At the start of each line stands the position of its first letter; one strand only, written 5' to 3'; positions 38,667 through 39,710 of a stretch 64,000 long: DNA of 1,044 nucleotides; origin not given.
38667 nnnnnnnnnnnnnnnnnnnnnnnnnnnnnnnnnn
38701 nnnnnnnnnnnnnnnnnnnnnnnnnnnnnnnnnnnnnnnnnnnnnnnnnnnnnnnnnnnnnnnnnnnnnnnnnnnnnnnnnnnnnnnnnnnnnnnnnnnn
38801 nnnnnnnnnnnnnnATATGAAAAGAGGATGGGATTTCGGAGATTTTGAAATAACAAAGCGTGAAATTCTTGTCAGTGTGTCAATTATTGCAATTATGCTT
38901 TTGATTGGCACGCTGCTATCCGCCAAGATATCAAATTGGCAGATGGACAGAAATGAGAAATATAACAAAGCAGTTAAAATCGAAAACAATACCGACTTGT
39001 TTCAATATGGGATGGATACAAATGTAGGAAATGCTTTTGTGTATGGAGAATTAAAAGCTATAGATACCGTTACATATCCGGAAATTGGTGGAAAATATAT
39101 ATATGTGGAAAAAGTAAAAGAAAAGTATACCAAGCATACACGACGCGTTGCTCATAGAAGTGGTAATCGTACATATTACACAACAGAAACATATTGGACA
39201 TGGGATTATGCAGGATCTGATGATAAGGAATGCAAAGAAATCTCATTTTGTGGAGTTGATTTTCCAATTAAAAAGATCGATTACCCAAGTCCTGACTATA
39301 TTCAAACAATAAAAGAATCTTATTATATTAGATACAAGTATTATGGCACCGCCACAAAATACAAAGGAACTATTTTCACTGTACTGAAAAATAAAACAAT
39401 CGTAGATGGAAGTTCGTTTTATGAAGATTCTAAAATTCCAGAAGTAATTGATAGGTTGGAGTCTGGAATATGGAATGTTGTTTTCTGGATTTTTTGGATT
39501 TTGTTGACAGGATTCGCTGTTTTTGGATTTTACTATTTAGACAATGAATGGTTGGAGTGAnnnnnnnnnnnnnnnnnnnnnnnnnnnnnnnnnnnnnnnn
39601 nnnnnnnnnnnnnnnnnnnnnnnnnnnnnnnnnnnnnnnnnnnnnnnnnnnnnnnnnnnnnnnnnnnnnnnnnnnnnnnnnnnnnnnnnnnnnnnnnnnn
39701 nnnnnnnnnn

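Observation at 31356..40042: Membrane-stress gene set carried by a phage: small TM protein + SPFH/prohibitin-like, LemA + TM partner, and a YpsA-type SLOG protein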

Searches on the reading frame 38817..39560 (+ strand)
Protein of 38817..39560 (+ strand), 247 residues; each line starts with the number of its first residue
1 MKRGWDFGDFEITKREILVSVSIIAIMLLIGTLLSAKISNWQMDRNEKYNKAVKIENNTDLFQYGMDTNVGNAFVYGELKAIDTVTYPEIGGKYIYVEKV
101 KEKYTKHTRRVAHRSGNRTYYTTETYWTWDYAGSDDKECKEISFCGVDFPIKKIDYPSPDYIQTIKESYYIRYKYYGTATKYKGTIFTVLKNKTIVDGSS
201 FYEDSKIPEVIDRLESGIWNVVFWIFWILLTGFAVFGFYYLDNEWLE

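Call 3: search_protein_families(library=pfam, proteins=[window:38817-39560:+], max_evalue=0.01)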
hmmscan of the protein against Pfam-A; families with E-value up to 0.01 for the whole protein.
window:38817-39560:+ (247 aa): 0 families

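Call 4: search_protein_families(library=phrogs, proteins=[window:38817-39560:+], max_evalue=0.01)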
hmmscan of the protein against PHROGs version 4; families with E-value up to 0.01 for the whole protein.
window:38817-39560:+ (247 aa): 1 family
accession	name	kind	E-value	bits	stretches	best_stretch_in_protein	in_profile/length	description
phrog_3886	-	unknown function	4.6e-84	282.7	1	6-247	2-263/263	-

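Call 8: search_dna_similar(query=window:38817-39560:+, collection=phages, mode=protein, max_rows=40)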
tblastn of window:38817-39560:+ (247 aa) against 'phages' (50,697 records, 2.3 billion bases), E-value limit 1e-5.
Records with a match: 3; places in all: 3; records where one place covers at least 80% of the query: 3.
Best place of each record, by identity: <60% 3.
By first word of the organism name: Bacteriophage 2; Lysinibacillus 1.
By host as written in the record: - 2; Lysinibacillus capsici DO76 1.
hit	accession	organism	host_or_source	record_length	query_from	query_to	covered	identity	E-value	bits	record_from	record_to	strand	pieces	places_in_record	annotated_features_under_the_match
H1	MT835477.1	Bacteriophage sp.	human fecal samples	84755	11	247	96%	51.0%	6e-45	166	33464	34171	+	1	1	record has no annotation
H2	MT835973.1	Bacteriophage sp.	human fecal samples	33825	7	247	98%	46.5%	3e-45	167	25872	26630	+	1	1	record has no annotation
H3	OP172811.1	Lysinibacillus phage LC76P1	Lysinibacillus capsici DO76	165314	11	246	96%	32.8%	5e-18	89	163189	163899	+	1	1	hypothetical protein (x2)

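Call 9: get_annotated_region(hit=H1, flank=8000)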
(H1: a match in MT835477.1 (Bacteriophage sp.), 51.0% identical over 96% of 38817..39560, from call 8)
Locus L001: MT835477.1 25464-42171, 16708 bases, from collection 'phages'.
description: UNVERIFIED: Bacteriophage sp. clone scaffold_10 genomic sequence.
organism: Bacteriophage sp. (NCBI taxid 38018)
taxonomy: Viruses
host: -; source: human fecal samples; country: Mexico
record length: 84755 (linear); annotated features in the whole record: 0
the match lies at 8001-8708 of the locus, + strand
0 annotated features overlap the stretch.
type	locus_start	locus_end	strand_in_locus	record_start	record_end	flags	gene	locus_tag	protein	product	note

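Call 10: get_annotated_region(hit=H2, flank=8000)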
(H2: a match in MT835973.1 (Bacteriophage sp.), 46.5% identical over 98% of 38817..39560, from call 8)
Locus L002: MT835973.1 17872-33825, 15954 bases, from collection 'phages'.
description: UNVERIFIED: Bacteriophage sp. clone scaffold_1103 genomic sequence.
organism: Bacteriophage sp. (NCBI taxid 38018)
taxonomy: Viruses
host: -; source: human fecal samples; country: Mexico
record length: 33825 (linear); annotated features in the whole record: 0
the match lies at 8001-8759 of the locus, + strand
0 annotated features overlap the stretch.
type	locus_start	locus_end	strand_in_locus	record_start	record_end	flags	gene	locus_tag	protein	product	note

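Call 11: get_annotated_region(hit=H3, flank=8000)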
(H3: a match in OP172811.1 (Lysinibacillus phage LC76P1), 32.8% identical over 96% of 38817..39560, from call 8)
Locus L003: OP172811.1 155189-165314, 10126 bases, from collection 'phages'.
description: Lysinibacillus phage LC76P1, complete genome.
organism: Lysinibacillus phage LC76P1 (NCBI taxid 2968682)
taxonomy: Viruses; Duplodnaviria; Heunggongvirae; Uroviricota; Caudoviricetes
host: Lysinibacillus capsici DO76; source: municipal sewage; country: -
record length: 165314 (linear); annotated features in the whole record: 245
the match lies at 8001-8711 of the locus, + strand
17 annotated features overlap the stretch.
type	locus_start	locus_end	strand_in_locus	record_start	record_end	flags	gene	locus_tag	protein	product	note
CDS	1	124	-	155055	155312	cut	-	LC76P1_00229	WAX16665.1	hypothetical protein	-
CDS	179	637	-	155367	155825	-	-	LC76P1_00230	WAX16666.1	hypothetical protein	-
CDS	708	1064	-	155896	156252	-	-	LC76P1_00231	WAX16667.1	hypothetical protein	-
CDS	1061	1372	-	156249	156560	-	-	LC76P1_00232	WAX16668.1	hypothetical protein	-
CDS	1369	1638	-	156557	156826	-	-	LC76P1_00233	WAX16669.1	hypothetical protein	-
CDS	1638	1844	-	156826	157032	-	-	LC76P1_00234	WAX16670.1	hypothetical protein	-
CDS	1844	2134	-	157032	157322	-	-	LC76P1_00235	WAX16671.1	hypothetical protein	-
CDS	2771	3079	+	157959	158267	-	-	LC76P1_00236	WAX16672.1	hypothetical protein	-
CDS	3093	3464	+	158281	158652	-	-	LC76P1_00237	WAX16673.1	hypothetical protein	-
CDS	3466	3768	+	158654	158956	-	-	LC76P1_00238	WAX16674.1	hypothetical protein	-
CDS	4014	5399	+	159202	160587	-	-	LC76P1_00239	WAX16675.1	hypothetical protein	-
CDS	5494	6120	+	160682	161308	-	-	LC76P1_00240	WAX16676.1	hypothetical protein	-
CDS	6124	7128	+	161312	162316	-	-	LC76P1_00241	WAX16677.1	hypothetical protein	-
CDS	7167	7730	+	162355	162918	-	-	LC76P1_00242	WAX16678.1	hypothetical protein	-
CDS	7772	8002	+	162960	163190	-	-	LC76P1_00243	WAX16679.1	hypothetical protein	-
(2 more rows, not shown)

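Call 23: search_protein_families(library=padloc, proteins=[window:38817-39560:+], max_evalue=0.01)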
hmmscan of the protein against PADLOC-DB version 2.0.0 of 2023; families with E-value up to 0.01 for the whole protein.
window:38817-39560:+ (247 aa): 0 families

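Call 24: search_protein_families(library=ncbifam, proteins=[window:38817-39560:+], max_evalue=0.01)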
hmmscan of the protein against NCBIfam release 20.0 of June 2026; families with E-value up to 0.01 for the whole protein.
window:38817-39560:+ (247 aa): 0 families

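Call 25: find_homologous_proteins(query=window:38817-39560:+, max_evalue=0.001)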
Query window:38817-39560:+ (247 aa): 3586 proteins with E <= 0.001 among 3825 candidates; the best 120 are listed.
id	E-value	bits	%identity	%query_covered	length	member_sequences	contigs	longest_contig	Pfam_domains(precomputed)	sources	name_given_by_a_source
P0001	7.4e-165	565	100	100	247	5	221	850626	-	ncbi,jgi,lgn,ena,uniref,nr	ncbi:hypothetical protein [Blautia obeum]|jgi:hypothetical protein|uniref:Uncharacterized protein n=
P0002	1.2e-162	558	99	100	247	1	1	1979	-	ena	-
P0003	1.7e-162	557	99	100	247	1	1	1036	-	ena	-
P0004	6.6e-162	555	98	100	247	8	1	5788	-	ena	-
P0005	1.5e-161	554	97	100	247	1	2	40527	-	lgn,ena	-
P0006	4.2e-161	552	98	100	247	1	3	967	-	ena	-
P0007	1.8e-160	550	96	100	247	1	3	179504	-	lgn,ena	-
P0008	2.9e-160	550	97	100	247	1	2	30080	-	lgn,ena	-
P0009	3.0e-160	550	97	100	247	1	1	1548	-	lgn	-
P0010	4.6e-160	549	97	100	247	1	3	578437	-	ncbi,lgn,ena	-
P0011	6.5e-160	549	97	100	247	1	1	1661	-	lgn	-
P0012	2.2e-159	547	96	100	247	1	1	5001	-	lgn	-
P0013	2.6e-159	547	97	100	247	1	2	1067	-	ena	-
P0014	2.8e-157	540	94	100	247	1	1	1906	-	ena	-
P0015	4.7e-156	536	94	100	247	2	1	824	-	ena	-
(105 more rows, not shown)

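Call 27: find_related_loci(query=A1, collection=viral_contigs, flank=10000)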
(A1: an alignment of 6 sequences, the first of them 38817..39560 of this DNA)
Query A1 (247 aa) in viral_contigs; peptide patterns used: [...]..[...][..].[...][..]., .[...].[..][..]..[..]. (x = any residue, [..] = any of these).
598 stretches matched a pattern (row limit reached: there are more); 400 encode a relative of the query (tblastn E <= 1e-3); the best 80 are kept; 80 distinct loci.
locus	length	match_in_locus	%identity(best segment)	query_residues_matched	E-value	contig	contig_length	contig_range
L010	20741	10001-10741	89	1-247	5e-140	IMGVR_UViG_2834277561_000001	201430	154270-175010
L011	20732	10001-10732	69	3-247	3e-114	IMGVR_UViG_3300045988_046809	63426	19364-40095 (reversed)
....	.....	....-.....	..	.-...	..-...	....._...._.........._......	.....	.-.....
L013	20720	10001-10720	69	3-247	6e-108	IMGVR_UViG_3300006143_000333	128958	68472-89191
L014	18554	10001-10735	67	3-247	3e-107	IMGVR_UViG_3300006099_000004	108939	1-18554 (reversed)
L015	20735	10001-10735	71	2-247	6e-107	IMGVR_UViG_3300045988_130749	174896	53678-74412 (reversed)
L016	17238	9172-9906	67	3-247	3e-107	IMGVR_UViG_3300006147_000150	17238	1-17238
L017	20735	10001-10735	72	2-247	4e-107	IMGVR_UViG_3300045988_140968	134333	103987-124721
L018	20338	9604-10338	69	2-247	1e-106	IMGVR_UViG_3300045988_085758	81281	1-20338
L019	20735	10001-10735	69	2-247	1e-106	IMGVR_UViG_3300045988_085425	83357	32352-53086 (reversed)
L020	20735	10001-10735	69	2-247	1e-106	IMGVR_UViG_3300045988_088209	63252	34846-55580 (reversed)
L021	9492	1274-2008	69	2-247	3e-106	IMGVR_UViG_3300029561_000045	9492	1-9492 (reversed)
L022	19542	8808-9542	69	2-247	3e-106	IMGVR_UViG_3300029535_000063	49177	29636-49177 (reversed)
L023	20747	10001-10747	66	2-247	2e-106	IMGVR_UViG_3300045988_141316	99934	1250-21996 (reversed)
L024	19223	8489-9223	69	2-247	4e-106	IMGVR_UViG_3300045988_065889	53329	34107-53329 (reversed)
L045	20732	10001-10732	69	3-247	1e-101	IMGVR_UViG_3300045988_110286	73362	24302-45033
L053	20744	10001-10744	63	3-247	2e-101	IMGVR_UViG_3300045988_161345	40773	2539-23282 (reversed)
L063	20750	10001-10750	67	1-247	6e-100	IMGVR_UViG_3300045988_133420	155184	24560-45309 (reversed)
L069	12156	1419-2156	62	2-247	1e-99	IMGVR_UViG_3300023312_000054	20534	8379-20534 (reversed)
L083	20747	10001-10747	64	2-247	9e-99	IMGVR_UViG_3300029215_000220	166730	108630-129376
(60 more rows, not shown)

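Call 29: search_protein_families(library=pfam, alignment_id=A1, max_evalue=5)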
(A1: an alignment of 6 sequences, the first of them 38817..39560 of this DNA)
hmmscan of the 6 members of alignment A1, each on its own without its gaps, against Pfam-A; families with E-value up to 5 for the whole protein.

A. member 1, window:38817-39560:+ (247 aa): 1 family
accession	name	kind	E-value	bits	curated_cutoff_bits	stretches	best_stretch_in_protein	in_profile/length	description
PF20664.2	DUF6814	-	0.083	13.6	25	1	218-245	42-69/71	Family of unknown function (DUF6814)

B. families by the number of members that match (of 6 scanned): 9 families
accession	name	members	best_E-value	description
PF20664.2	DUF6814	3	0.0019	Family of unknown function (DUF6814)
PF15879.10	MWFE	2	0.14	NADH-ubiquinone oxidoreductase MWFE subunit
PF06682.17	SARAF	1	0.019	SOCE-associated regulatory factor of calcium homoeostasis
PF14715.11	FixP_N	1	0.02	N-terminal domain of cytochrome oxidase-cbb3, FixP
PF22873.1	OAF_C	1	0.045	Out at first, C-terminal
PF13273.12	DUF4064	1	0.19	Protein of unknown function (DUF4064)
PF15330.11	SIT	1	0.22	SHP2-interacting transmembrane adaptor protein, SIT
PF12650.12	DUF3784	1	0.26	Domain of unknown function (DUF3784)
PF13800.11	Sigma_reg_N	1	0.42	Sigma factor regulator N-terminal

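Call 30: search_solved_structures(query=A1, max_evalue=10)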
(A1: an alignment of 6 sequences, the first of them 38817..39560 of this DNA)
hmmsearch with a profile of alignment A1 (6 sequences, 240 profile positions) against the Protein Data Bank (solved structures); distinct sequences matched with E-value up to 10: 1.
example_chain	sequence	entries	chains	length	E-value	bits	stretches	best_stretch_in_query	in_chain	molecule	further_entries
1o75_A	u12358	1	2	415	1.1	12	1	148-177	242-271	47 KDA MEMBRANE ANTIGEN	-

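Call 51: find_homologous_proteins(query=L003:7986-8723:+, max_evalue=0.001)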
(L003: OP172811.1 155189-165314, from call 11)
Query L003:7986-8723:+ (245 aa): 39 proteins with E <= 0.001 among 427 candidates.
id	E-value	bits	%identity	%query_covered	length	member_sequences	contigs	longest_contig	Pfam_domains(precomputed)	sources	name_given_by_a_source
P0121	4.7e-158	542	98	100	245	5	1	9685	-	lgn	-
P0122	1.1e-102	360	64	100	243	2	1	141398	-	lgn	-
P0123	2.7e-79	284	50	98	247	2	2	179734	-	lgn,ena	-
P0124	1.5e-78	281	52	98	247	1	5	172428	-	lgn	-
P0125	1.2e-58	216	41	99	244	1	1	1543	-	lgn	-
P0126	4.3e-58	214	43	98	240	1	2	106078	-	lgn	-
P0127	1.0e-57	213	42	99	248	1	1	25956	-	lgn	-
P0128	4.4e-56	208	39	98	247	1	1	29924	-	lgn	-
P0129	5.5e-56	207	38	100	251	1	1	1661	-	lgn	-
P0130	5.6e-56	207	39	100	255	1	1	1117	-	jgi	jgi:hypothetical protein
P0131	6.4e-56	207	39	100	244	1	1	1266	-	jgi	jgi:hypothetical protein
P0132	6.3e-53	197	38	100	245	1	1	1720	-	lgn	-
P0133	3.6e-52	195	39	99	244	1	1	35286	-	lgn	-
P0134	5.8e-49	185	39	98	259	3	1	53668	-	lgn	-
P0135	1.7e-48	183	37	99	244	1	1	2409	-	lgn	-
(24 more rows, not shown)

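Call 54: find_related_loci(query=A2, collection=genome_contigs, flank=10000)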
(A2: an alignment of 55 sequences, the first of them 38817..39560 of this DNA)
Query A2 (247 aa) in genome_contigs; peptide patterns used: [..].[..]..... (x = any residue, [..] = any of these).
43 stretches matched a pattern; 42 encode a relative of the query (tblastn E <= 1e-3); 42 distinct loci.
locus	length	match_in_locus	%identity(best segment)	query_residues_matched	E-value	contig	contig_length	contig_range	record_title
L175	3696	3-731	66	4-247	1e-110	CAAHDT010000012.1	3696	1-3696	TPA_asm: Candidatus Gastranaerophilales bacterium, isolate HGM07933, WGS project CAAHDT010000000 data, contig: SRS476326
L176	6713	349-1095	66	2-247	5e-105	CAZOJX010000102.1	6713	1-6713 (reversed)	MAG TPA_asm: uncultured Lachnoclostridium sp. isolate SRP350583_co2_442 genome assembly, contig: NODE_17282_length_6713_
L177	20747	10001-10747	66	2-247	5e-97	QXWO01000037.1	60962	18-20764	Lachnospiraceae bacterium strain 1XD21-87 Scaffold32_1, whole genome shotgun sequence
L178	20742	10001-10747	66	2-247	6e-97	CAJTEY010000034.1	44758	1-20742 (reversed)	Lachnospiraceae bacterium isolate B79_4_CH_BP genome assembly, contig: MGBC000131.34, whole genome shotgun sequence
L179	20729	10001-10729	65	2-241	1e-96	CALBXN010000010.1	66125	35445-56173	MAG TPA_asm: uncultured Treponema sp. isolate SRR6425805_bin.27_CONCOCT_v1.1_MAG genome assembly, contig: ERZ1767615.139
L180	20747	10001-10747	60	2-247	5e-93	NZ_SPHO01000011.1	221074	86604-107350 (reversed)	Clostridium sp. 1001271st1 H5 strain 1001271st1_H5 NODE_11_length_221074_cov_25.9552, whole genome shotgun sequence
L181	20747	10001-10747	60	2-247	1e-92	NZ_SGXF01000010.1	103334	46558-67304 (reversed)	Cuneatibacter caecimuris strain DSM 29486 Ga0310506_110, whole genome shotgun sequence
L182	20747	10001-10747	63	2-247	1e-92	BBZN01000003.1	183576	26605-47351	Clostridia bacterium UC5.1-1D2 DNA, contig: contig00003, whole genome shotgun sequence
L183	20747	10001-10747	64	2-247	2e-92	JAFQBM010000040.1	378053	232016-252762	MAG: Lachnospiraceae bacterium isolate RGIG1668 Goat_Cecum-1__c1253, whole genome shotgun sequence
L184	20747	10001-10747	60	2-247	5e-92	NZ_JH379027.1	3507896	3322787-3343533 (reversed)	Hungatella hathewayi WAL-18680 supercont1.1, whole genome shotgun sequence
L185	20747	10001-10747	60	2-247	6e-92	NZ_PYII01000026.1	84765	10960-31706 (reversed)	Enterocloster lavalensis strain KCTC 15153 scaffold_25, whole genome shotgun sequence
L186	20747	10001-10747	64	2-247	2e-90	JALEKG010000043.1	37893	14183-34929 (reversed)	MAG: Dorea sp. isolate SUG81 k141_8168192, whole genome shotgun sequence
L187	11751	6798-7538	66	2-247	2e-89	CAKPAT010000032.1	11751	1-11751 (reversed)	MAG: uncultured Bacilli bacterium isolate REFINED_METABAT215_TOP10_CONTIGS_1500_ASSEMBLY_K77_MERGED__Hadza_MoBio_C-REDO_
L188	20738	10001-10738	62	5-247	2e-88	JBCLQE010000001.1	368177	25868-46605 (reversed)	Oscillospiraceae bacterium 50-58 voucher GPTB0122 scaffold1, whole genome shotgun sequence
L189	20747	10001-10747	62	2-247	2e-87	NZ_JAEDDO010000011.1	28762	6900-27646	MAG: Frisingicoccus sp. isolate MAG034 NODE_1010_length_28762_cov_31.951510, whole genome shotgun sequence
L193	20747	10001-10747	64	2-247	1e-82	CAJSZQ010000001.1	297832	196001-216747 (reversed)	Lachnospiraceae bacterium isolate A75_68.CO.DSS genome assembly, contig: MGBC000083.1, whole genome shotgun sequence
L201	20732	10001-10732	50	7-247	1e-70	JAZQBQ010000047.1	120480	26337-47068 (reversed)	MAG: Congzhengia sp. isolate T1900044640_TS20190106.MAGScoT_cleanbin_000029 SGB_1240_k141_1480698, whole genome shotgun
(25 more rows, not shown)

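Call 57: predict_structure(alignment_id=A2)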
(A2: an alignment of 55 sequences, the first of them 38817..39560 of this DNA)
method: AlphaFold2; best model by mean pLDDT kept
length: 247 residues; sequences in the alignment: 55
mean_pLDDT: 87.3   pTM: 0.66
mean pLDDT of the five models: 87.3, 86.4, 86.1, 85.0, 82.2
residues with pLDDT >= 90: 164; 70-90: 57; 50-70: 13; < 50: 13
segments of 3 or more residues with pLDDT < 50: 1-9, 245-247
pLDDT, mean of each block of 10 residues (from residue 1): 41 69 89 86 84 92 93 95 94 95 95 90 94 95 94 92 95 96 95 92 92 79 91 82 53
secondary structure, 60 per line:
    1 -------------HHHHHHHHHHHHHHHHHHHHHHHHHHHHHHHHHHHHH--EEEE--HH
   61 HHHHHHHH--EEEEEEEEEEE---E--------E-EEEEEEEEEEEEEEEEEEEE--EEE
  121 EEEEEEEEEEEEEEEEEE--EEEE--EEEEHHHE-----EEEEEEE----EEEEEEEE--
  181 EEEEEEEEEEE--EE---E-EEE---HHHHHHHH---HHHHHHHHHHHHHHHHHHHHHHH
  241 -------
elements in order: H14-50 E53-56 H59-68 E71-81 E96-115 E118-138 E141-144 E147-150 E160-166 E171-178 E181-191 E201-203 H207-214 H218-240

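Call 60: search_protein_families(library=phrogs, proteins=[L184:1371-5471:+, L184:5449-5976:+, L184:6069-6956:+, L184:7118-8371:+, L184:8477-9067:+, L184:10854-11921:+, L184:11851-12255:+, L184:12248-12973:+, L184:15784-16614:+], max_evalue=0.00001)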
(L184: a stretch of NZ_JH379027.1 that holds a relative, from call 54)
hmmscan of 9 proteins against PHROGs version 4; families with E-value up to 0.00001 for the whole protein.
L184:1371-5471:+ (1366 aa): 8 families
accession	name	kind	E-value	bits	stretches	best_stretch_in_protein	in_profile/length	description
phrog_4210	-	DNA, RNA and nucleotide metabolism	0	2121.5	1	2-1352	1-1299/1304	DNA polymerase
phrog_1252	-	DNA, RNA and nucleotide metabolism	1.1e-49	170.5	1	671-1163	26-522/663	DNA polymerase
phrog_1156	-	DNA, RNA and nucleotide metabolism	4e-22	79.6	1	125-435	506-831/855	DNA primase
phrog_1829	-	DNA, RNA and nucleotide metabolism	4.3e-20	72.4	1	152-442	481-768/772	DNA primase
phrog_864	-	DNA, RNA and nucleotide metabolism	6.4e-17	62.3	1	120-482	307-696/1064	DNA primase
phrog_7601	-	unknown function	7.2e-15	56.1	1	165-411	10-260/289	-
phrog_6088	-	DNA, RNA and nucleotide metabolism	2.2e-10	40.6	1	163-428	495-762/772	DNA primase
phrog_800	-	head and packaging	6e-06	26.1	0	144-208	1-65/511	terminase small subunit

L184:5449-5976:+ (175 aa): 2 families
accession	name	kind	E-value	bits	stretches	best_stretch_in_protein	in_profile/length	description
phrog_4787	-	DNA, RNA and nucleotide metabolism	1.6e-72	243.4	1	14-172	2-160/163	single strand annealing protein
phrog_16939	-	unknown function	1.4e-43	150.3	1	22-165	137-282/330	-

L184:6069-6956:+ (295 aa): 4 families
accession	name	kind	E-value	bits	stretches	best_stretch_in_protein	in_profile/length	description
phrog_5696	-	unknown function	4.1e-98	328.7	1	49-294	4-239/250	-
phrog_23459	-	unknown function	2.3e-33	116.4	1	66-264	428-620/649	-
phrog_2713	-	unknown function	7.4e-07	29.5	1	140-268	165-286/520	-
phrog_1071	-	other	4.4e-06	27.2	1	114-290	25-184/223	DNA methyltransferase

L184:7118-8371:+ (417 aa): 2 families
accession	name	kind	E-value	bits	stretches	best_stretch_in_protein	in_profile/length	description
phrog_62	-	DNA, RNA and nucleotide metabolism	4.6e-65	221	1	5-412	692-1131/1881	DNA helicase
phrog_16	-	DNA, RNA and nucleotide metabolism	2e-08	33.9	1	5-387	268-596/986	DNA helicase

L184:8477-9067:+ (196 aa): 1 family
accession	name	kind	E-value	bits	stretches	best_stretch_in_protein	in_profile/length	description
phrog_20637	-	unknown function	1.8e-99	331.8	1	22-194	1-173/174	-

L184:10854-11921:+ (355 aa): 2 families
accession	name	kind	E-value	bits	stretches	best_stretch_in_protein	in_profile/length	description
phrog_24386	-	unknown function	5.9e-214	710.5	1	5-343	2-338/339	-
phrog_1238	-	moron, auxiliary metabolic gene and host takeover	2.2e-29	103.1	1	2-120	18-128/155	phosphoheptose isomerase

L184:11851-12255:+ (134 aa): 1 family
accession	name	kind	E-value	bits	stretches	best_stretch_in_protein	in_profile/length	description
phrog_2245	-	other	3.2e-24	86.9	1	19-118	100-199/218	nucleoside triphosphate pyrophosphohydrolase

L184:12248-12973:+ (241 aa): 1 family
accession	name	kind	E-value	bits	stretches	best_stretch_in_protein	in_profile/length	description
phrog_6721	-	unknown function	4.5e-73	246.5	1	1-230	7-216/218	-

L184:15784-16614:+ (276 aa): 1 family
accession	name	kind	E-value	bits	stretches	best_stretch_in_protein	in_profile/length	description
phrog_29396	-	unknown function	1.2e-161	537.4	1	13-276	1-264/264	-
